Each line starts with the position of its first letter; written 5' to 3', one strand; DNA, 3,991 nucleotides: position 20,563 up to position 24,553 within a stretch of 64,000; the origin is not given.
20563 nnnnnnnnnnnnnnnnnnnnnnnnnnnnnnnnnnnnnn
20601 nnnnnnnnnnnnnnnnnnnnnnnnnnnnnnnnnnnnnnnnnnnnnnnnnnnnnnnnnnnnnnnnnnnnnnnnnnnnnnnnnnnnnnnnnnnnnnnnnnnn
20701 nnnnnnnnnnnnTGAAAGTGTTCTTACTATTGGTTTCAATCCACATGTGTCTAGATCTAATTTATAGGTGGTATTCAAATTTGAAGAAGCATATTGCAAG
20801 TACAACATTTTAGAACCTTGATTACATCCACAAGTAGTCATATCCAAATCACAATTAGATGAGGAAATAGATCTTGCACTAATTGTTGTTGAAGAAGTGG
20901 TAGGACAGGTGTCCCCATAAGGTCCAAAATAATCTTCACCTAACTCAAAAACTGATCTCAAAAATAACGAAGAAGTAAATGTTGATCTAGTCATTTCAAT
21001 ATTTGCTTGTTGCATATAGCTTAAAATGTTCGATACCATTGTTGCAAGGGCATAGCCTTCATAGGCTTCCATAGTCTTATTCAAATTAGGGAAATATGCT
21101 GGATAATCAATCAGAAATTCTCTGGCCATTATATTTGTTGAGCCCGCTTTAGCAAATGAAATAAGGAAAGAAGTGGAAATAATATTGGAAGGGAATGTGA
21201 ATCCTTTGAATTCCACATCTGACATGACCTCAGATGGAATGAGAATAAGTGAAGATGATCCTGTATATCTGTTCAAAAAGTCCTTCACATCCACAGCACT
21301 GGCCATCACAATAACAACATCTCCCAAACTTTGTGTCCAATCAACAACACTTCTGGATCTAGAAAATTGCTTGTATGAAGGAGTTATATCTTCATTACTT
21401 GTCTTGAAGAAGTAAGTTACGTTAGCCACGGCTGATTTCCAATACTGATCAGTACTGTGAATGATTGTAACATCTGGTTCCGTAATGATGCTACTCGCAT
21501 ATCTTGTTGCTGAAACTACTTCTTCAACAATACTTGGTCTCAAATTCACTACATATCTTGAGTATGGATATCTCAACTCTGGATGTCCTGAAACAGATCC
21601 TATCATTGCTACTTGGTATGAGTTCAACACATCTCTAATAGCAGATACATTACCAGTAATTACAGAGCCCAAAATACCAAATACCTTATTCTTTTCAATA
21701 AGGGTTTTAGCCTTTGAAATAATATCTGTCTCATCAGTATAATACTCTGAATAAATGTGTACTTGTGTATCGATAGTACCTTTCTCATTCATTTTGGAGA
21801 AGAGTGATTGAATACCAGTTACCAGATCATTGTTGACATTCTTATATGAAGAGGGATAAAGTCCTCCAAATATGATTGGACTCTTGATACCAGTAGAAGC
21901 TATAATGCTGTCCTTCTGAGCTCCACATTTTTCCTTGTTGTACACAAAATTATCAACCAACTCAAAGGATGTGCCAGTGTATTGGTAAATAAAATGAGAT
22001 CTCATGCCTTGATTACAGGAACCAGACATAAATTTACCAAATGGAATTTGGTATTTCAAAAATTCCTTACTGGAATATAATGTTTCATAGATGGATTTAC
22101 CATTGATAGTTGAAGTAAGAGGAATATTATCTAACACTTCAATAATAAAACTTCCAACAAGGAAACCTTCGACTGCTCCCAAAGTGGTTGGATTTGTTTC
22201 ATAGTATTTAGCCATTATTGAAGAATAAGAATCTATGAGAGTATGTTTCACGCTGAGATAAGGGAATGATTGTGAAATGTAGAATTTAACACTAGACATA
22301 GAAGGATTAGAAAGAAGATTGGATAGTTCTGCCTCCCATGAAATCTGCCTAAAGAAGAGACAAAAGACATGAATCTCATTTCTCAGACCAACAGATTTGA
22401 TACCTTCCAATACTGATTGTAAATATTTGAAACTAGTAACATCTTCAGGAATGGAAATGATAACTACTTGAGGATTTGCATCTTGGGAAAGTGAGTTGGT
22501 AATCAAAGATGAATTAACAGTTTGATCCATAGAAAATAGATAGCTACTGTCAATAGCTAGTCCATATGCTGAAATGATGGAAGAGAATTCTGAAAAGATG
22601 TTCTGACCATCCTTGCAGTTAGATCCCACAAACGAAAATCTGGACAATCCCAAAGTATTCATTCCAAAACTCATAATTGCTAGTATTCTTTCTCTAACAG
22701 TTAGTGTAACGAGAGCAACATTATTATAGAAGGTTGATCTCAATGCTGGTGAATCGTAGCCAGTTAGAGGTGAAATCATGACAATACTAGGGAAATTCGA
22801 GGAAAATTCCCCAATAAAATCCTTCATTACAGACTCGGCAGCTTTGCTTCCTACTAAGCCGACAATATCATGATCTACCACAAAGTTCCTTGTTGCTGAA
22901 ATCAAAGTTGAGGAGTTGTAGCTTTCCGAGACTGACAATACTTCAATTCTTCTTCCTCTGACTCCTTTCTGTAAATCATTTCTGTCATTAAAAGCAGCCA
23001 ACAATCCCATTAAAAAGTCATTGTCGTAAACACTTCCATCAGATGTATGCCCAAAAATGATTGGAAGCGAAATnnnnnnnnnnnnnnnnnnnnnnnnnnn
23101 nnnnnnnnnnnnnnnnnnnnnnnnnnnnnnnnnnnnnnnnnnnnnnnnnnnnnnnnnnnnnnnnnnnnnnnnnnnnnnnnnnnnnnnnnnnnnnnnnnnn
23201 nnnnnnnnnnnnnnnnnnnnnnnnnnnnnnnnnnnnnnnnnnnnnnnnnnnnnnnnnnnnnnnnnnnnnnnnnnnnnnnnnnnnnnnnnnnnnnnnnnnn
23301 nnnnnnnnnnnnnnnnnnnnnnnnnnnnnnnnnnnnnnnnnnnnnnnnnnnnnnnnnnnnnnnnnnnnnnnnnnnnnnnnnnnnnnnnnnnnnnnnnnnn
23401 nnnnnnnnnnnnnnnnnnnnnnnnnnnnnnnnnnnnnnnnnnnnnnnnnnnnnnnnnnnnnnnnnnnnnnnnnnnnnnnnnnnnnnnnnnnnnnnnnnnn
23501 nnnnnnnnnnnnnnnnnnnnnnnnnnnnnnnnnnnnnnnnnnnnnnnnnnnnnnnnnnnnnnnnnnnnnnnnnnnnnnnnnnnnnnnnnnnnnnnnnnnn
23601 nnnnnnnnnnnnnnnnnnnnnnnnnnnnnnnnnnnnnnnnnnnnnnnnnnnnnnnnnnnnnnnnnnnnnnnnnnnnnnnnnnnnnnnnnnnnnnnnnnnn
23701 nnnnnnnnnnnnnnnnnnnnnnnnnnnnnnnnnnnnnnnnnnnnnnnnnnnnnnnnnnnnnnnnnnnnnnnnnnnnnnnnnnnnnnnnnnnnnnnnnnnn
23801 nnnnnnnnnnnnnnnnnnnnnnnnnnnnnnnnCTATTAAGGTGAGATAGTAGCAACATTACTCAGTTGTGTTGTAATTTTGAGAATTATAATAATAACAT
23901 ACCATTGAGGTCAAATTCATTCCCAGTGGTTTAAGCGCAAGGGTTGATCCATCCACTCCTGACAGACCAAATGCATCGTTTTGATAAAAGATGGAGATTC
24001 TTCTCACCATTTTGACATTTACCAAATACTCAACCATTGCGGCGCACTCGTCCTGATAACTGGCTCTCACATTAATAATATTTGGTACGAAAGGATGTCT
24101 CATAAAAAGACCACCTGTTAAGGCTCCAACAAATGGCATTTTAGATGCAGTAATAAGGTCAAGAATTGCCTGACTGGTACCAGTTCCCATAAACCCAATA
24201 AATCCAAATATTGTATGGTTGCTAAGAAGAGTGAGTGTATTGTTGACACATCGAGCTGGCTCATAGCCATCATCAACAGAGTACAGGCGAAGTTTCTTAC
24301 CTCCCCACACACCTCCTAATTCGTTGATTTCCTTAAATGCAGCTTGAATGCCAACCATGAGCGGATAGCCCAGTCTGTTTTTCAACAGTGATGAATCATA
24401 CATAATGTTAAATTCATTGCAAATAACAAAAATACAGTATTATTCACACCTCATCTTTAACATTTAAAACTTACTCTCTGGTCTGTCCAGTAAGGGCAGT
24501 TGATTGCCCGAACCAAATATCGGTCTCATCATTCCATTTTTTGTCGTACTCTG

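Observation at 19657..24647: Trypanosomatid-style receptor adenylate cyclase: two PBP-type ectodomains, TM helix, then cyclase directly, with a thrice-repeated C-x-C-N-Q-G signature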

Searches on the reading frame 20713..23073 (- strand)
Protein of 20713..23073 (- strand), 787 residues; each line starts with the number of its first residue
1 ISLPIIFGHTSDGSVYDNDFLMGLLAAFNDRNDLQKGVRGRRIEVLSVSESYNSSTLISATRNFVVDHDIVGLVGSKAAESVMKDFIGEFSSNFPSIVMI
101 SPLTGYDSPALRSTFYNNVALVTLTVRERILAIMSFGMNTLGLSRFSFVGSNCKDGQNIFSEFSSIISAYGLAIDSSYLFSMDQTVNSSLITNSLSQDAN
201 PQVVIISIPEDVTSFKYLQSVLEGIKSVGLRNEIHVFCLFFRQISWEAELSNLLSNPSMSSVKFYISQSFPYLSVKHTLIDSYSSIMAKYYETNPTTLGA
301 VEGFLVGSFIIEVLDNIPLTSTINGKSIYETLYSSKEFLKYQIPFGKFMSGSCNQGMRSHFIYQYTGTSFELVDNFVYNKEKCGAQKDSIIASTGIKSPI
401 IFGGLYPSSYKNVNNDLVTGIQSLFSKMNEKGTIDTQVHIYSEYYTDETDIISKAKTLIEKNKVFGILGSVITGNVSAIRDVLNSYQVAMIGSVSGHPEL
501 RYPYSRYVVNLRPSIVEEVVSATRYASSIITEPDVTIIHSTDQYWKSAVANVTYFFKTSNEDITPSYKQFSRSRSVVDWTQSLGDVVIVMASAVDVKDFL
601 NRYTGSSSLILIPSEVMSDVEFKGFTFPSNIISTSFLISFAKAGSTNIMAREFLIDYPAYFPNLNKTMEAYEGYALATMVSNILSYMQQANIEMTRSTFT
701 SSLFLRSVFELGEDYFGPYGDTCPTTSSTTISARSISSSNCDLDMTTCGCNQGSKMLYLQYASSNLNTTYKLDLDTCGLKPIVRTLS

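Call 50: predict_structure(alignment_id=A2)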
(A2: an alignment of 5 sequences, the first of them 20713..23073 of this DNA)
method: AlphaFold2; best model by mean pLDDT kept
length: 787 residues; sequences in the alignment: 5
mean_pLDDT: 78.3   pTM: 0.69
mean pLDDT of the five models: 78.3, 76.0, 75.9, 73.9, 58.2
residues with pLDDT >= 90: 163; 70-90: 446; 50-70: 123; < 50: 55
segments of 3 or more residues with pLDDT < 50: 352-354, 573-576, 722-751, 764-767, 781-787
pLDDT, mean of each block of 10 residues (from residue 1): 86 84 94 88 88 76 89 79 77 89 61 71 81 85 87 83 84 86 81 78 87 87 82 84 87 89 89 70 90 84 90 90 89 69 64 63 87 80 53 61 86 79 91 82 85 90 89 77 89 71 72 82 85 88 84 84 83 54 85 85 78 80 69 82 78 92 85 91 89 86 73 70 39 25 30 69 56 57 39
secondary structure, 60 per line:
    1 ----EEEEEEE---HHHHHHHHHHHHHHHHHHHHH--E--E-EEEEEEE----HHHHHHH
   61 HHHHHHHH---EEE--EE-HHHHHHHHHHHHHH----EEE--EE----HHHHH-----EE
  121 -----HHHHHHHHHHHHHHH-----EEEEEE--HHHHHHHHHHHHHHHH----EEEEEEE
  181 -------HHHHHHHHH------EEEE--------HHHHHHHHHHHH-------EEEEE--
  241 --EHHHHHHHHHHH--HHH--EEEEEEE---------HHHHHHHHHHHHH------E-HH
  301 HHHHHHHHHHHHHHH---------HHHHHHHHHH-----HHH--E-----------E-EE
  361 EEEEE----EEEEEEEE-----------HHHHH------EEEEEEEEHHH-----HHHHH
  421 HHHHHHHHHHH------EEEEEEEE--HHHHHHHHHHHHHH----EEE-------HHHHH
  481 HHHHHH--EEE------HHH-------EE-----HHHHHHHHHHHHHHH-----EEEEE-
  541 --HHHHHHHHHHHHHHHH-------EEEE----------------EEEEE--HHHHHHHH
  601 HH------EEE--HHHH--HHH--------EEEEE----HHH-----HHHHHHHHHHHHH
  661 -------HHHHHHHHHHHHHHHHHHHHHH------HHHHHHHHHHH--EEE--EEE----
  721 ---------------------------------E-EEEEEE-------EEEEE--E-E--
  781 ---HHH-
elements in order (helices of 4 or more, strands of 3 or more residues): E5-11 H15-35 E43-49 H54-68 E72-74 H80-93 E98-100 H109-113 H126-140 E146-151 H154-169 E174-180 H188-196 E203-206 H215-226 E234-238 H244-254 E262-268 H278-290 H299-315 H325-334 E359-365 E370-377 H389-393 E400-407 H416-431 E438-445 H448-461 E466-468 H476-486 E489-491 H515-529 E535-539 H543-558 E566-569 E586-590 H593-602 E609-611 H614-617 E631-635 H648-660 H668-689 H696-706 E709-711 E714-716 E756-761 E769-773
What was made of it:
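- The AF2 model has low confidence exactly at the motif (pLDDT below 50 at model residues 352-354 and 722-751; call 50).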

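Call 53: fold_search(model_id=the predicted structure, library=pdb)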
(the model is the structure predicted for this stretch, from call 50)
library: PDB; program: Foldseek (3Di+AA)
matches with E <= 10: 1745; with E <= 0.001: 1082
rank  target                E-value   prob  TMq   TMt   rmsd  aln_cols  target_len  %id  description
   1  4kv7                  3.4e-15  1.00  0.36  0.70   5.0       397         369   14  The crystal structure of a possible leucine/isoleucine/valine-binding protein from Rhodopirellula baltica SH 1 (released 2013-06-05)
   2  4m88                  6.4e-15  1.00  0.37  0.75   5.1       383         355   13  Crystal structure of extracellular ligand-binding receptor from Verminephrobacter eiseniae ef01-2 (released 2013-11-06)
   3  4gnr                  2.6e-14  1.00  0.36  0.75   4.8       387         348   13  1.0 Angstrom resolution crystal structure of the branched-chain amino acid transporter substrate binding protein LivJ fr (released 2012-09-05)
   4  4n03                  3.3e-14  1.00  0.37  0.69   5.0       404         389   13  Fatty acid ABC transporter substrate-binding protein from Thermomonospora curvata (released 2013-10-16)
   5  3i45                  7.4e-14  1.00  0.38  0.72   4.8       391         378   14  CRYSTAL STRUCTURE OF putative twin-arginine translocation pathway signal protein from Rhodospirillum rubrum Atcc 11170 (released 2009-07-14)
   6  3lop                  1.9e-13  1.00  0.35  0.72   5.4       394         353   12  Crystal structure of substrate-binding periplasmic protein (Pbp) from Ralstonia solanacearum (released 2010-02-23)
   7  8tg1_A                2.9e-13  1.00  0.38  0.73   5.0       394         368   13  Caldicellulosiruptor saccharolyticus periplasmic urea-binding protein (released 2024-06-19)
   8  3eaf                  3.6e-13  1.00  0.39  0.74   4.5       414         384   15  Crystal structure of ABC transporter, substrate binding protein Aeropyrum pernix (released 2008-09-09)
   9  7c7s_A                5.4e-13  1.00  0.34  0.39  14.8       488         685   13  Cryo-EM structure of the CGP54626-bound human GABA(B) receptor in inactive state. (released 2020-07-01)
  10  3hut                  6.4e-13  1.00  0.37  0.75   4.6       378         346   13  Crystal structure of a putative branched-chain amino acid ABC transporter from Rhodospirillum rubrum (released 2009-06-30)
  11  4q6b                  6.7e-13  1.00  0.35  0.75   5.1       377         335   16  Crystal Structure of ABC Transporter Substrate-Binding Protein fromDesulfitobacterium hafniense complex with Leu (released 2014-07-02)
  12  4mlc                  6.7e-13  1.00  0.35  0.74   5.3       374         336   16  ABC Transporter Substrate-Binding Protein fromDesulfitobacterium hafniense (released 2013-09-18)
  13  8tg1_B                8.0e-13  1.00  0.37  0.72   5.0       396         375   13  Caldicellulosiruptor saccharolyticus periplasmic urea-binding protein (released 2024-06-19)
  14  4dqd                  8.0e-13  1.00  0.35  0.69   5.5       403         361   12  The crystal structure of a transporter in complex with 3-phenylpyruvic acid (released 2012-02-29)
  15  6wiv_A                8.9e-13  1.00  0.35  0.40  16.0       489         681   12  Structure of human GABA(B) receptor in an inactive state (released 2020-07-01)
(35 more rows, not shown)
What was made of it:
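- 21889..23073 (-): Module M2 (residues 469-863), a divergent PBP module. The AF2 model has the PBP fold (calls 50, 53).
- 20713..21888 (-): Module M3 (residues 864-1255), the membrane-proximal PBP module. The AF2 model of M2+M3 has pLDDT 78; its top Foldseek hits are LivJ, AmiC, UrtA and 4KV7 at TMt 0.70-0.75 (calls 50, 53).
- On Type-I periplasmic binding proteins, Peripla_BP_6/HAAT: The AF2 model of M2+M3 matches LivJ, AmiC and UrtA (calls 50, 53).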

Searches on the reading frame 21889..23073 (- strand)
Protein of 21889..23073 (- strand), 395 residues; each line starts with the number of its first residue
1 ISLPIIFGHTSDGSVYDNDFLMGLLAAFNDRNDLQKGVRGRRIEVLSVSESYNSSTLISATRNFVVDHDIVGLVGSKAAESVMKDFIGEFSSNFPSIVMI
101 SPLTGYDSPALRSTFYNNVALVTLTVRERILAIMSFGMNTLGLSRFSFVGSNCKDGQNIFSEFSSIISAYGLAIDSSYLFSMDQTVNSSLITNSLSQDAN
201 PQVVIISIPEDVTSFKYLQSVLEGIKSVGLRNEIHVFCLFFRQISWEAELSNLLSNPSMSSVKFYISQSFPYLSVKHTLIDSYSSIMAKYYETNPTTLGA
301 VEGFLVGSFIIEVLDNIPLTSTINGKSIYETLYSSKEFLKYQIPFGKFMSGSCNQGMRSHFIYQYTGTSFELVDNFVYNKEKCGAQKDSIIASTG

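Call 7: search_protein_families(library=pfam, proteins=[window:21889-23073:-], max_evalue=1)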
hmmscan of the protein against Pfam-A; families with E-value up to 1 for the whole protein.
seq(395 aa): 2 families
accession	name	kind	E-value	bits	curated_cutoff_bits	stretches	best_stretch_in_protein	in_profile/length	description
PF13458.12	Peripla_BP_6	-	6.9e-09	36.3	31.7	1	6-366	7-339/343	Periplasmic binding protein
PF25493.1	Peripla_BP_A-cyclase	-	0.0018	17.8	27.2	1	232-358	205-333/373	Adenylate cyclase, periplasmic binding protein-like domain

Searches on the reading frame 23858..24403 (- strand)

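Call 4: search_protein_families(library=pfam, proteins=[window:23858-24403:-], max_evalue=0.1)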
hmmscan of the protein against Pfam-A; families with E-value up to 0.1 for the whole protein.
window:23858-24403:- (181 aa): 2 families
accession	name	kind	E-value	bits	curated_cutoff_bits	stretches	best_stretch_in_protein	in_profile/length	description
PF13458.12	Peripla_BP_6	-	1.9e-22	80.9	31.7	1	14-165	20-167/343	Periplasmic binding protein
PF01094.35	ANF_receptor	-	9.6e-08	31.9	25.4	1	19-168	6-154/353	Receptor family ligand binding region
